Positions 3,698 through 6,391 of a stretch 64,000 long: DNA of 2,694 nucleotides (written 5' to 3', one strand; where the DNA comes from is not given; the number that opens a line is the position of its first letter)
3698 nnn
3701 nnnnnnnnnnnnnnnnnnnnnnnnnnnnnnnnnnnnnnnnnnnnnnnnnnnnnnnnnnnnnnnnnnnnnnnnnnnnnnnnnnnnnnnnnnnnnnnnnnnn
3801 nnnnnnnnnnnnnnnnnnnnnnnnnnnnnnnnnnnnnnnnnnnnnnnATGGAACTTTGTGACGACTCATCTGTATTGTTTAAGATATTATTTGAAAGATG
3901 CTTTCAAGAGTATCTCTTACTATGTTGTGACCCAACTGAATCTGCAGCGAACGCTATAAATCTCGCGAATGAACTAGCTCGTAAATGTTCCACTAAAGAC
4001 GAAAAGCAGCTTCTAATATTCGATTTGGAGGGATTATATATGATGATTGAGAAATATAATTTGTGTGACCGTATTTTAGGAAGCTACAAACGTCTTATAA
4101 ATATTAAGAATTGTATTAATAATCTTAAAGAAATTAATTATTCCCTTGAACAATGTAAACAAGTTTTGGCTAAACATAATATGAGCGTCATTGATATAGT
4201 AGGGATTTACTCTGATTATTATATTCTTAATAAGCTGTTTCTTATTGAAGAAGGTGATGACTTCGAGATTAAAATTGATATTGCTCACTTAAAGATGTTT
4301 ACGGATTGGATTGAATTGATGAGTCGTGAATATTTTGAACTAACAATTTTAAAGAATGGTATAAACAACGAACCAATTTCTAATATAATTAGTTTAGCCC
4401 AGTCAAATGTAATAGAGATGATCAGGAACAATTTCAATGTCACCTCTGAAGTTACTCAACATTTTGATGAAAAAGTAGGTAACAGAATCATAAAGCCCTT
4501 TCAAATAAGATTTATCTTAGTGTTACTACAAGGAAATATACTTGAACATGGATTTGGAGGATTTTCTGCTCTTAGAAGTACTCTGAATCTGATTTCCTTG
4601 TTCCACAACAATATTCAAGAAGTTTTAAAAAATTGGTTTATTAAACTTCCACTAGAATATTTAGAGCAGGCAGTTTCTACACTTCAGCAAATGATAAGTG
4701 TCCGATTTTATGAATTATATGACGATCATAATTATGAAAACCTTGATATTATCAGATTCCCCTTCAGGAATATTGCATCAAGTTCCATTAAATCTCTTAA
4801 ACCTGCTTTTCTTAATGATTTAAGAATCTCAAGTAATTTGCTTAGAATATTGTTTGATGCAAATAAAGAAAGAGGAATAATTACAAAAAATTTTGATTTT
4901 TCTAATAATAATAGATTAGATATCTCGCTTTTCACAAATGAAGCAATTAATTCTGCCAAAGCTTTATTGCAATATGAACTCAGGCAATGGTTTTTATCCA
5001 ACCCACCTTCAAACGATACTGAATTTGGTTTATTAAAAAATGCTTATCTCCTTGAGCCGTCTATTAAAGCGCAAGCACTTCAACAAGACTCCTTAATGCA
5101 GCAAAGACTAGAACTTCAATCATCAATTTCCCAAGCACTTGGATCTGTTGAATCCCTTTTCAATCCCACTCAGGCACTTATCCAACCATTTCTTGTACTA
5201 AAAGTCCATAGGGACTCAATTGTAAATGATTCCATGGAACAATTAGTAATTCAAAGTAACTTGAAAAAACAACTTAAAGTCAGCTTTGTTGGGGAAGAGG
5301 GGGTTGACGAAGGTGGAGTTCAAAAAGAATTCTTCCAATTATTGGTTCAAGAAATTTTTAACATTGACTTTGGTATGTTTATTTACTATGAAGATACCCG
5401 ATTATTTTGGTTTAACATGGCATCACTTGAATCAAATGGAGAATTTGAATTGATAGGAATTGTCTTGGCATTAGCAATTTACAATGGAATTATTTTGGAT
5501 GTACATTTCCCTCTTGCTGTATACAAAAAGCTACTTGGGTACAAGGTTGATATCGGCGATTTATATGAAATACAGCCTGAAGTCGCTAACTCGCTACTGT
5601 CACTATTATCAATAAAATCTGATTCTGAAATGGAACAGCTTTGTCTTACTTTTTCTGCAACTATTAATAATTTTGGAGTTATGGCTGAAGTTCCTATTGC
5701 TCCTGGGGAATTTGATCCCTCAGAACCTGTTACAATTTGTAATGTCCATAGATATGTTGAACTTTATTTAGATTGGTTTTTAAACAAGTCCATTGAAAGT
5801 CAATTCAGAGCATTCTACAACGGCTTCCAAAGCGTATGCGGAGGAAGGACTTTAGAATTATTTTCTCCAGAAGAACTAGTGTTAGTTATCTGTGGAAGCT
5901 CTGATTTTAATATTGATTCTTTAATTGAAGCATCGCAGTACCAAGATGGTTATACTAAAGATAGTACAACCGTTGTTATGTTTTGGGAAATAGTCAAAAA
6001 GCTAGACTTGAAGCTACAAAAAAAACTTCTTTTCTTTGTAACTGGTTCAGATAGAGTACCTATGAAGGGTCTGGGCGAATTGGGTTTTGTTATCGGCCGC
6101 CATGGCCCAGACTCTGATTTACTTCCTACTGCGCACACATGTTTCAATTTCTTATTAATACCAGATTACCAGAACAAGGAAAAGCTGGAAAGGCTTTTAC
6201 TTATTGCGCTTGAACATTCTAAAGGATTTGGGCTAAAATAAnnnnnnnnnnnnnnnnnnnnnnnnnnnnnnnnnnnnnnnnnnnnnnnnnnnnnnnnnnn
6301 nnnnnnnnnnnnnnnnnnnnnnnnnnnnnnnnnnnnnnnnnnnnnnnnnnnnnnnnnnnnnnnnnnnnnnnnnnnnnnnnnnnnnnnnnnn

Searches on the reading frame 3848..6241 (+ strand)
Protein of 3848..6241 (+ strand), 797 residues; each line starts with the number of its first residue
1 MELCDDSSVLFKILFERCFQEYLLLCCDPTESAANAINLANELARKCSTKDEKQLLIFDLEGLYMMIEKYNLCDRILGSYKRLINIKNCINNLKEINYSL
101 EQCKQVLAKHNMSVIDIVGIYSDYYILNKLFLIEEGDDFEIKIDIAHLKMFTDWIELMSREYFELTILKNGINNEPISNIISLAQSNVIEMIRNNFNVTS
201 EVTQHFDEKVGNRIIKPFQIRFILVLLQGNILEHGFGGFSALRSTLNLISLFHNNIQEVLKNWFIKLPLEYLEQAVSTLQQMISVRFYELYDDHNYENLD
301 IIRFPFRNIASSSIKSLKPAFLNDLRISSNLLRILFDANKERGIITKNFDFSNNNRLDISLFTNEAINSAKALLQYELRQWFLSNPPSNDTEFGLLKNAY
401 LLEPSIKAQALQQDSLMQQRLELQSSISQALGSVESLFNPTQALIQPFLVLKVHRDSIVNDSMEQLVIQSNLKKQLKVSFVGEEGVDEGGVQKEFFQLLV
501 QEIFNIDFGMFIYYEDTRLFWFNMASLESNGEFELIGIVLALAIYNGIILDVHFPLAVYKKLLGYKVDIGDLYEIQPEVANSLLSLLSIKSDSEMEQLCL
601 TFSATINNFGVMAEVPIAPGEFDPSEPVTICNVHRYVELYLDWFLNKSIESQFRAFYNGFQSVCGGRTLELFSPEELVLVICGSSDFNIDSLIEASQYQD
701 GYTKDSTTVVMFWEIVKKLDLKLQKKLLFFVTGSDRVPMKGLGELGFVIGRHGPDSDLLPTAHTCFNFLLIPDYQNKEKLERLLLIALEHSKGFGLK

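Call 28: find_homologous_proteins(query=window:3848-6241:+)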
Query window:3848-6241:+ (797 aa): 118 proteins with E <= 0.001 among 8000 candidates.
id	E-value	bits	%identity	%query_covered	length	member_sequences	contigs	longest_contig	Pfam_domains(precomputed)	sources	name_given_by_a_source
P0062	0.0e+0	1751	99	100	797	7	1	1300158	PF00632.31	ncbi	ncbi:putative e3 ubiquitin-protein ligase [Cryptosporidium hominis]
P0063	0.0e+0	1630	92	100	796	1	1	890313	PF00632.31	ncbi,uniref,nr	ncbi:E3 ubiquitin-protein ligase [Cryptosporidium ubiquitum]|uniref:HECT-type E3 ubiquitin transfera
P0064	0.0e+0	1356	76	100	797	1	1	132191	PF00632.31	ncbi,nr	ncbi:E3 ubiquitin-protein ligase [Cryptosporidium felis]|nr:E3 ubiquitin-protein ligase [Cryptospori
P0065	0.0e+0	1308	74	100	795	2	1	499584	PF00632.31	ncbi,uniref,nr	ncbi:putative e3 ubiquitin-protein ligase [Cryptosporidium canis]|uniref:HECT-type E3 ubiquitin tran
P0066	3.1e-282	956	56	100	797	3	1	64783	PF00632.31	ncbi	ncbi:HECT domain-containing family protein [Cryptosporidium serpentis]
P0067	1.4e-117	412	41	73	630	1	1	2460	PF00632.31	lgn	-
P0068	5.6e-112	393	38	70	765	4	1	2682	PF00632.31,PF16558.11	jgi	-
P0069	2.6e-111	391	40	73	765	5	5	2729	PF00632.31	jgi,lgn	-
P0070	4.3e-111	390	39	73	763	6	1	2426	PF00632.31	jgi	-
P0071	2.8e-110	388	38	74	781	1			PF00632.31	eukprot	eukprot:TRINITY_DN56231_c0_g1_i1.p1 TRINITY_DN56231_c0_g1~~TRINITY_DN56231_c0_g1_i1.p1 ORF type:comp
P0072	1.1e-109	386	39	73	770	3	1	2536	PF00632.31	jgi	-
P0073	2.4e-108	381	37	73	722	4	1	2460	PF00632.31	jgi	-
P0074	7.1e-107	377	39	73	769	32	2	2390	PF00632.31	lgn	-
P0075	7.7e-107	376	44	57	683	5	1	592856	PF00632.31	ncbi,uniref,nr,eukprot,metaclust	ncbi:hypothetical protein SELMODRAFT_447965 [Selaginella moellendorffii]|uniref:HECT-type E3 ubiquit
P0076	3.9e-106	374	38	72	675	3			PF00632.31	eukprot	eukprot:gene5952-7156_t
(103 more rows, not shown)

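Call 35: find_encoding_contigs(protein=P0063, flank=6000, max_places=1)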
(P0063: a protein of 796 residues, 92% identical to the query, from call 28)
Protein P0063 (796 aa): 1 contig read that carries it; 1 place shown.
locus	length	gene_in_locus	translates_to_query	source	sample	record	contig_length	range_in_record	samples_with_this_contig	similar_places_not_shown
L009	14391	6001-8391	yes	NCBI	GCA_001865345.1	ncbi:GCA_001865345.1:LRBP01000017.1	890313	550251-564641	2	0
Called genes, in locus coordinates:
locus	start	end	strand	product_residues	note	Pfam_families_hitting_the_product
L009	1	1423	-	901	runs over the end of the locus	PF00343:Phosphorylase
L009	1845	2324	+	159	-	PF01157:Ribosomal_L21e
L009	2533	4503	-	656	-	PF00085:Thioredoxin, PF04777:Evr1_Alr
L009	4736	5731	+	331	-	PF04153:NOT2_3_5_C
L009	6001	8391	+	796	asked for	PF00632:HECT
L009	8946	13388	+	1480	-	-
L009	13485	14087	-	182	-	-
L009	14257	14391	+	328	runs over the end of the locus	PF01239:PPTA (weak)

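Call 36: find_encoding_contigs(protein=P0064, flank=6000, max_places=1)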
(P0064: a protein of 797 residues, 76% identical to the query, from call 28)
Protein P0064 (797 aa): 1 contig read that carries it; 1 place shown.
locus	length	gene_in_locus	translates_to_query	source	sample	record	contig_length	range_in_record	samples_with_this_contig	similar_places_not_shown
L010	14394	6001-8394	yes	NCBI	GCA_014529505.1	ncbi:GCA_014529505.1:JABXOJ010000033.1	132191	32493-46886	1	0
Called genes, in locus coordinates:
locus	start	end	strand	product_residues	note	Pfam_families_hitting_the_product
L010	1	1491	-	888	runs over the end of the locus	PF00343:Phosphorylase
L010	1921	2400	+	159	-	PF01157:Ribosomal_L21e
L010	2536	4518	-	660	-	PF00085:Thioredoxin, PF04777:Evr1_Alr (weak)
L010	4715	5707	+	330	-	PF04153:NOT2_3_5_C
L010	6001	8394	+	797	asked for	PF00632:HECT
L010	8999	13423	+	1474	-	-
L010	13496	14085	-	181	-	-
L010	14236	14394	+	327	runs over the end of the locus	PF01239:PPTA (weak)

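Call 37: find_encoding_contigs(protein=P0065, flank=6000, max_places=1)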
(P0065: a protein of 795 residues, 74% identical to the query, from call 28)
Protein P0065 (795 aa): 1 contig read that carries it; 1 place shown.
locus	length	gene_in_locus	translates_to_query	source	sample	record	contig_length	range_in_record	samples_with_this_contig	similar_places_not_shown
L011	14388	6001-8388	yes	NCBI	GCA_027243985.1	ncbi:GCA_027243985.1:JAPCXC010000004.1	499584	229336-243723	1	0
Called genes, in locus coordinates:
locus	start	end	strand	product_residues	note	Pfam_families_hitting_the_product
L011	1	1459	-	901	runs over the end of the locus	PF00343:Phosphorylase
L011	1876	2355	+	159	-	PF01157:Ribosomal_L21e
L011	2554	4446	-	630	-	PF00085:Thioredoxin, PF04777:Evr1_Alr (weak)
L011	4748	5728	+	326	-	PF04153:NOT2_3_5_C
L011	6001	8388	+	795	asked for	PF00632:HECT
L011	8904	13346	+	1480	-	-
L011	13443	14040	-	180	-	-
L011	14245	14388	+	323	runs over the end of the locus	PF01239:PPTA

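Call 38: find_encoding_contigs(protein=P0066, flank=6000, max_places=1)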
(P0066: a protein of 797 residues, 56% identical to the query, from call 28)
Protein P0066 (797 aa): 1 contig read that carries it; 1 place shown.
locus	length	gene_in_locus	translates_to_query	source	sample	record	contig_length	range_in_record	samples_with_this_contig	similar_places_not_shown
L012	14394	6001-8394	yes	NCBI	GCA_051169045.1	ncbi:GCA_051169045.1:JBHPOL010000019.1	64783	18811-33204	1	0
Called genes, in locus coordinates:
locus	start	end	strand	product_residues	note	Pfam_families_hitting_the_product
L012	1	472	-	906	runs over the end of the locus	PF00343:Phosphorylase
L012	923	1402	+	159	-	PF01157:Ribosomal_L21e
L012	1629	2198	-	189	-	PF01918:Alba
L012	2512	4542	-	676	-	PF04777:Evr1_Alr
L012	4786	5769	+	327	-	PF04153:NOT2_3_5_C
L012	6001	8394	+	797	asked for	PF00632:HECT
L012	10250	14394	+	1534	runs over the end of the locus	-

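Call 63: search_protein_families(library=pfam, proteins=[window:3848-6241:+])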
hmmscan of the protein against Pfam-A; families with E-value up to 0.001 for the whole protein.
window:3848-6241:+ (797 aa): 1 family
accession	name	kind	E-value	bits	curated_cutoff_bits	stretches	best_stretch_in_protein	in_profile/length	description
PF00632.30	HECT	-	1.8e-96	323.9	23.9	1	497-797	1-306/306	HECT-domain (ubiquitin-transferase)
